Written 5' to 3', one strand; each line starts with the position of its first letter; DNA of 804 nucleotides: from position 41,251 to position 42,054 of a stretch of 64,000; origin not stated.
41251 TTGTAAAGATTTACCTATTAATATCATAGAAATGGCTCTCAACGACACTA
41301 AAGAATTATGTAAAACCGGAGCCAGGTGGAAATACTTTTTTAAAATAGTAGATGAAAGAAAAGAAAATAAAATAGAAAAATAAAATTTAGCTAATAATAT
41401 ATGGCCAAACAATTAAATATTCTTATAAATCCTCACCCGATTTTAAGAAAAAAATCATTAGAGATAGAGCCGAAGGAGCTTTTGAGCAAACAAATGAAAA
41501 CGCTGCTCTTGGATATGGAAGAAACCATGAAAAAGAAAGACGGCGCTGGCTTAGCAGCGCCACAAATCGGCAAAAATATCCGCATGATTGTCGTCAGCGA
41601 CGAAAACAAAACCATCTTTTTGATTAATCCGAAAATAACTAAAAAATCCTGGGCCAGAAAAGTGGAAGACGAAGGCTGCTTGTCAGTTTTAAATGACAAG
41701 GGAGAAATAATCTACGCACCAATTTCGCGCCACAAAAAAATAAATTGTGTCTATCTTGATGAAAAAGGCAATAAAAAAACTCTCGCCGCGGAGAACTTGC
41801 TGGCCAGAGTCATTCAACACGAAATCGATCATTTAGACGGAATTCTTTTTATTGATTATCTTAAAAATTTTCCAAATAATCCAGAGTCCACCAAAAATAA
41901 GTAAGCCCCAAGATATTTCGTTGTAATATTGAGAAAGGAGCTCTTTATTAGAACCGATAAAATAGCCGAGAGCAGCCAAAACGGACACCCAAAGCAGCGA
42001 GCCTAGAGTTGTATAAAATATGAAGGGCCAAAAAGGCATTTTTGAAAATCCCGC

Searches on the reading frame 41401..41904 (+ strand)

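Call 27: search_protein_families(library=pfam, proteins=[window:41401-41904:+], max_evalue=0.00001)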
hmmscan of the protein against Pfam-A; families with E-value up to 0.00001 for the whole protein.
window:41401-41904:+ (167 aa): 1 family
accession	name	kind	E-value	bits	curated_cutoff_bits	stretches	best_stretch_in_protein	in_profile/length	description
PF01327.26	Pep_deformylase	-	1.3e-43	148.7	22.8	1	6-156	3-152/156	Polypeptide deformylase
